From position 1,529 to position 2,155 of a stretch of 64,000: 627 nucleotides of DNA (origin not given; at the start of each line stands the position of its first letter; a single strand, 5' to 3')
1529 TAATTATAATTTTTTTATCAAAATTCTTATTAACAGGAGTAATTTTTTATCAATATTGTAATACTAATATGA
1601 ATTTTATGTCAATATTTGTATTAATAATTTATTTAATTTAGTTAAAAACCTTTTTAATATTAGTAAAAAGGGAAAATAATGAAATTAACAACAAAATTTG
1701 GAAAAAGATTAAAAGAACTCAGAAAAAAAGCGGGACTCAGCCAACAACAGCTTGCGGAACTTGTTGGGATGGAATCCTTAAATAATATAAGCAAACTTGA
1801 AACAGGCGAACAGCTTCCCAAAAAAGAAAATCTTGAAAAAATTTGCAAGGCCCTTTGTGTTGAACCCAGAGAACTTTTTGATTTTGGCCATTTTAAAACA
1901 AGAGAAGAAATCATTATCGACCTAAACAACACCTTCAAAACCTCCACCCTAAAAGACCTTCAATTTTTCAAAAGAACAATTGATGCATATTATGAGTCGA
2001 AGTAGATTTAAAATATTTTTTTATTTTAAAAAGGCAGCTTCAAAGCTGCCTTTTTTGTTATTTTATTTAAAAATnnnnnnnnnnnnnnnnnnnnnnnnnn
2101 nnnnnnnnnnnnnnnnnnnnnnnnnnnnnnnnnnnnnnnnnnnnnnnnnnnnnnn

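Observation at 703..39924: Three-member pilin-like family with conserved termini and a hypervariable core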

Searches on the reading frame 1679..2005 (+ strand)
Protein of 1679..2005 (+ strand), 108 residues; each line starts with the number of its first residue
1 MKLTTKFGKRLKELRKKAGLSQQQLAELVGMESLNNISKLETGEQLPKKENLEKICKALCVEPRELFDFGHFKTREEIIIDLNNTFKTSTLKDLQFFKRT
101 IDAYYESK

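Call 10: search_protein_families(library=pfam, proteins=[window:1679-2005:+], max_evalue=0.01)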
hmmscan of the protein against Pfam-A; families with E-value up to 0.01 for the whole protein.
window:1679-2005:+ (108 aa): 5 families
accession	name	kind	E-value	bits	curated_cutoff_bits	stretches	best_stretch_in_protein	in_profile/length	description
PF13560.12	HTH_31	-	5.2e-15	55.9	27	1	7-65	2-60/64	Helix-turn-helix domain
PF01381.28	HTH_3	-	1.9e-14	53.8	23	1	11-66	1-55/55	Helix-turn-helix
PF12844.13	HTH_19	-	1.8e-10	41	30.2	1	8-67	1-59/64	Helix-turn-helix domain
PF13443.12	HTH_26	-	8.5e-09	36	22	1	10-69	1-60/63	Cro/C1-type HTH DNA-binding domain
PF13412.12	HTH_24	-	0.0021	18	21.9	1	11-31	9-29/48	Winged helix-turn-helix DNA-binding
